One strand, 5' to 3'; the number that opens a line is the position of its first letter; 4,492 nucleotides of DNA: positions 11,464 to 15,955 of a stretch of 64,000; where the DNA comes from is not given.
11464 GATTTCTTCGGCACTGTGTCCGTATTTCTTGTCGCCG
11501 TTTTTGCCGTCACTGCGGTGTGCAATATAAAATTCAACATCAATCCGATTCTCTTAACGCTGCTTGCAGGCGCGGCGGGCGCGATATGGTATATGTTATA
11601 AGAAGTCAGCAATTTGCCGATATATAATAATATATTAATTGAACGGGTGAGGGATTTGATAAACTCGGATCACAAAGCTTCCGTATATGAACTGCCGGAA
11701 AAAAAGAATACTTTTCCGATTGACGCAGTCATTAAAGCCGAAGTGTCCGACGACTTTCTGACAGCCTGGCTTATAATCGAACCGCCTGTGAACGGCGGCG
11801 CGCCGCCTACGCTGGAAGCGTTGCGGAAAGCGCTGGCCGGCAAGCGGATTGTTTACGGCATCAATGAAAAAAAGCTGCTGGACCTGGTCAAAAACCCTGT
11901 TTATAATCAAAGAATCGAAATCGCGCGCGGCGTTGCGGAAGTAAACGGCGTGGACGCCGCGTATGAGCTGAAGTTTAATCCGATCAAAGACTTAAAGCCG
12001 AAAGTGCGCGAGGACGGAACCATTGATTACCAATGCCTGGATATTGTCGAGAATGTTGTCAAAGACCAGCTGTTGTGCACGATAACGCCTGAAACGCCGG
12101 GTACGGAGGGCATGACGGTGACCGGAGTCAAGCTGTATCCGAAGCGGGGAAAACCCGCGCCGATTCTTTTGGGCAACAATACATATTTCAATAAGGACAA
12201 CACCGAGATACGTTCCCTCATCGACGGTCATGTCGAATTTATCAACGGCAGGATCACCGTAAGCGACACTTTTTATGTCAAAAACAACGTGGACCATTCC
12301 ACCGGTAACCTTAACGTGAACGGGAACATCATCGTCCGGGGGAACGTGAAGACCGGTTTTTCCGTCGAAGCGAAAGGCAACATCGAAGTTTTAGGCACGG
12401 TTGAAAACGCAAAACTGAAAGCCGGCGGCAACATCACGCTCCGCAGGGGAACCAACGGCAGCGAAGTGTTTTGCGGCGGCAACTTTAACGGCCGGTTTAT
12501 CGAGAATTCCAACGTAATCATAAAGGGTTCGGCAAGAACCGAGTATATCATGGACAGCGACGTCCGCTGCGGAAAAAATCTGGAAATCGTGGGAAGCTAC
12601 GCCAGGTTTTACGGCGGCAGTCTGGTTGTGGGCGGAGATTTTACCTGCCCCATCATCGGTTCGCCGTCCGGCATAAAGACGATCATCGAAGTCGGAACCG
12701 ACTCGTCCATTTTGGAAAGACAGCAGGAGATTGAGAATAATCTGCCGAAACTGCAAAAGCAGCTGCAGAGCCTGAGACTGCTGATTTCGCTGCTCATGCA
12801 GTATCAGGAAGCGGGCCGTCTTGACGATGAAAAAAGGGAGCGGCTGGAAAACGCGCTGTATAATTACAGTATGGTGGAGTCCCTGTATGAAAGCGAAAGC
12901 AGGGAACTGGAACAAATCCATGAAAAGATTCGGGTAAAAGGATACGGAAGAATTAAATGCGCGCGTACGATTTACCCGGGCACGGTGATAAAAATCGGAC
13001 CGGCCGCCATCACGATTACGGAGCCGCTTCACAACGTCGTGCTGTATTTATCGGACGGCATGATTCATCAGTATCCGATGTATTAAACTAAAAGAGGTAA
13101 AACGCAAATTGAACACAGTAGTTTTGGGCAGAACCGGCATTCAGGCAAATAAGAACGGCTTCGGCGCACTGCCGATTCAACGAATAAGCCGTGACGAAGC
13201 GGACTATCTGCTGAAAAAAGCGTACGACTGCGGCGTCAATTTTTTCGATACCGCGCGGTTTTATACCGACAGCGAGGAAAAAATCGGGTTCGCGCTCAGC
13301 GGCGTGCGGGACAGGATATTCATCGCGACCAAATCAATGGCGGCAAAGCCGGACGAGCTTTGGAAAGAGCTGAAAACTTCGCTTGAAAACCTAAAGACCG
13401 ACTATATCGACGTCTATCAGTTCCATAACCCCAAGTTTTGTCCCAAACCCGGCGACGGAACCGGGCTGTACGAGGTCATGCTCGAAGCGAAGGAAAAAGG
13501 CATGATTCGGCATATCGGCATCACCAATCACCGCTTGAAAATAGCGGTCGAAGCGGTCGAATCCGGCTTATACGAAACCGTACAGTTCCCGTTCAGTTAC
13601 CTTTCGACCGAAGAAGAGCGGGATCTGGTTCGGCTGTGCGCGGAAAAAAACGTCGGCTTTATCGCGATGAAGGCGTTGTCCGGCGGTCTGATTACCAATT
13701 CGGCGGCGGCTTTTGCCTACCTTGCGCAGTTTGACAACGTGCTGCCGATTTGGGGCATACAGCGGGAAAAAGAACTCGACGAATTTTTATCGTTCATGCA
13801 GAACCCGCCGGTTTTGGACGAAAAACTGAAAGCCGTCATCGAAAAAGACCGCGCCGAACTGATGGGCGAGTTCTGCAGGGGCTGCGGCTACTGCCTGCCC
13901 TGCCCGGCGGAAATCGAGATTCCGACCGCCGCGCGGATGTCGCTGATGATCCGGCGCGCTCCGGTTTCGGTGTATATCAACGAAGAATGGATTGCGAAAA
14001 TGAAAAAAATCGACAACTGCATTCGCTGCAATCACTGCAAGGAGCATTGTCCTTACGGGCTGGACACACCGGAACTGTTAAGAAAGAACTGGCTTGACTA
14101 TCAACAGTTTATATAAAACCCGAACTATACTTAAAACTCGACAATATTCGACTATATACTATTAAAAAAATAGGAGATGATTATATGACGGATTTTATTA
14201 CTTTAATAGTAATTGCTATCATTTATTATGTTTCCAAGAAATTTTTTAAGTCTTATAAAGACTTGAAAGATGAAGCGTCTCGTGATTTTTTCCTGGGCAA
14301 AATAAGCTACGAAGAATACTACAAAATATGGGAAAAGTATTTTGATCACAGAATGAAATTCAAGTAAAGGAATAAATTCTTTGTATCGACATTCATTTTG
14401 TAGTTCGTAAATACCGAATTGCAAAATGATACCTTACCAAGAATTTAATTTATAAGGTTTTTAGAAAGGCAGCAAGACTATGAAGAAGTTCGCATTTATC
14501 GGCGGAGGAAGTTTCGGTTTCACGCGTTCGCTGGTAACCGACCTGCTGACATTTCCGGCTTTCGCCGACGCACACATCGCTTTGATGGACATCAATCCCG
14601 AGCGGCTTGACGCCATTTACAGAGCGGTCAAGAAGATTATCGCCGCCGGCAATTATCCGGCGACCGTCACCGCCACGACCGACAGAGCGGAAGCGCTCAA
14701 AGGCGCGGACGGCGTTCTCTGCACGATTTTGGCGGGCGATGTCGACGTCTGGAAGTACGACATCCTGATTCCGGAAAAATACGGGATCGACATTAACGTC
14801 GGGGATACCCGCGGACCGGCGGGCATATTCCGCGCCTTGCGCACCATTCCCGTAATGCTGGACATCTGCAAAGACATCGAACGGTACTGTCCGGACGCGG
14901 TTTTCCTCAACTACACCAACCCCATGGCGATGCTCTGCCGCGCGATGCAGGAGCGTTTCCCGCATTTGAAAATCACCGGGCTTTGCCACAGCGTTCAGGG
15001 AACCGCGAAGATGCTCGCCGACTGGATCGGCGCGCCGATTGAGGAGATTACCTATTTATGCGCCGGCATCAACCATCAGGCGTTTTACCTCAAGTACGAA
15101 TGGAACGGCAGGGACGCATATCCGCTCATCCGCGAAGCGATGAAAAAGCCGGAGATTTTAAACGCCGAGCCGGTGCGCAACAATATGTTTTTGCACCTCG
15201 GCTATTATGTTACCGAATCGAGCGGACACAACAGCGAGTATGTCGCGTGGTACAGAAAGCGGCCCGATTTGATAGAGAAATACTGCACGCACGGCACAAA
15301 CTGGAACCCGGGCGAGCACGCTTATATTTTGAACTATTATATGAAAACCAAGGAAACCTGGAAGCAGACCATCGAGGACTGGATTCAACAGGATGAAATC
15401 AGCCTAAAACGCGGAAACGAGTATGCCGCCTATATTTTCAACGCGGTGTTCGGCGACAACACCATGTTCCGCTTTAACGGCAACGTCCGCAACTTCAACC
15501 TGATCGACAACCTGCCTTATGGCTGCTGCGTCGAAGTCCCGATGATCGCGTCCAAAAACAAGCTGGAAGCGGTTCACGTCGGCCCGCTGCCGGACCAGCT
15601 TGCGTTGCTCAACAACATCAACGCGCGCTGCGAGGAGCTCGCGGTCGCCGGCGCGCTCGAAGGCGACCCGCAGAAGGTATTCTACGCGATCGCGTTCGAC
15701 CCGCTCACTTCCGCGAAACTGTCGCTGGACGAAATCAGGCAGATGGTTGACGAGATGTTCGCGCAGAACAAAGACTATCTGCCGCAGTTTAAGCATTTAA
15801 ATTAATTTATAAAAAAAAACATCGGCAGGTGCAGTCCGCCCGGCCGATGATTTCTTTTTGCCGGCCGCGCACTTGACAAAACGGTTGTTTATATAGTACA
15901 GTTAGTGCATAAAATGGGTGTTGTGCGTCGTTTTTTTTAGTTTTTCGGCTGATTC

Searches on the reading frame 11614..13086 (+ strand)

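Call 82: search_protein_families(library=pfam, proteins=[window:11614-13086:+], max_evalue=0.00001)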
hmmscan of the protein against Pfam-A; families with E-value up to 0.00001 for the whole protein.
window:11614-13086:+ (490 aa): 2 families
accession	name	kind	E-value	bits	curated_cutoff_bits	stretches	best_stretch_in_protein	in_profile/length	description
PF03961.19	FapA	-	1.5e-61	208.8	31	1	220-484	3-272/272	Flagellar Assembly Protein A beta solenoid domain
PF20250.3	FapA_N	-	4.2e-40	137.4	27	1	40-211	1-177/178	Flagellar Assembly Protein A N-terminal region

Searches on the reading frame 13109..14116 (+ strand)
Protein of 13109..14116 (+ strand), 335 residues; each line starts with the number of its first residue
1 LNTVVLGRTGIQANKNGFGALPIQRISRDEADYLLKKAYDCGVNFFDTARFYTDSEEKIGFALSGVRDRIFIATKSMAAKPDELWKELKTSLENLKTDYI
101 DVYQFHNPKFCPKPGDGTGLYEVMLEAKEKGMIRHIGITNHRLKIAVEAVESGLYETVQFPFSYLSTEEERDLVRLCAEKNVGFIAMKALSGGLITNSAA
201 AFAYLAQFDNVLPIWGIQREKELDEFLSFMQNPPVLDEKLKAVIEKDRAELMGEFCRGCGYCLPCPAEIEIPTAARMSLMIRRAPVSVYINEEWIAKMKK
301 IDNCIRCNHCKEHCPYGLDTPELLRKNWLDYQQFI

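Call 82: search_protein_families(library=pfam, proteins=[window:13109-14116:+], max_evalue=0.00001)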
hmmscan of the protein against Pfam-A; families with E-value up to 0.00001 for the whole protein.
window:13109-14116:+ (335 aa): 3 families
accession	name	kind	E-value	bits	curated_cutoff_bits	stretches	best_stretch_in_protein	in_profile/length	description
PF00248.27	Aldo_ket_red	-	2e-36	126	24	1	20-198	8-200/291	Aldo/keto reductase family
PF13534.11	Fer4_17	-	9e-10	39.4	22.2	1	255-319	1-61/61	4Fe-4S dicluster domain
PF13187.11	Fer4_9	-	8.7e-07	29.3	27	1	256-317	2-50/52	4Fe-4S dicluster domain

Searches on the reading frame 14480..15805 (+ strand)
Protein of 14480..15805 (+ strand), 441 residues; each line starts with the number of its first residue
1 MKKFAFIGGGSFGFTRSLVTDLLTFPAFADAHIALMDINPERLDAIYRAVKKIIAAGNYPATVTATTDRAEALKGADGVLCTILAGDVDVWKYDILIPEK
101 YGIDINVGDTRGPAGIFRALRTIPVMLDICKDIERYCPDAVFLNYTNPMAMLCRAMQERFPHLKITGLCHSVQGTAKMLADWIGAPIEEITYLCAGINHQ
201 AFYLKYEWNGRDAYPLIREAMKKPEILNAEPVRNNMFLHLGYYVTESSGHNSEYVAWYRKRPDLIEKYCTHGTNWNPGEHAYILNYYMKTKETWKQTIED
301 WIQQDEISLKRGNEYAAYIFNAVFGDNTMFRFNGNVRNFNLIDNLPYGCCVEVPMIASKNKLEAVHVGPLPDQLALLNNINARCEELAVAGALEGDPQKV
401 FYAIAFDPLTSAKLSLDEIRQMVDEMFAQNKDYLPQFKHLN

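Call 82: search_protein_families(library=pfam, proteins=[window:14480-15805:+], max_evalue=0.00001)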
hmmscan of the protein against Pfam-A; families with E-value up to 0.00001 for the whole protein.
window:14480-15805:+ (441 aa): 2 families
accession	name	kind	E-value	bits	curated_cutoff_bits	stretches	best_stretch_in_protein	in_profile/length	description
PF02056.22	Glyco_hydro_4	-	6.8e-57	192.4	23.2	1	3-182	1-180/183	Family 4 glycosyl hydrolase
PF11975.13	Glyco_hydro_4C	-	8.3e-47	160.3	24.1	1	194-410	1-211/211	Family 4 glycosyl hydrolase C-terminal domain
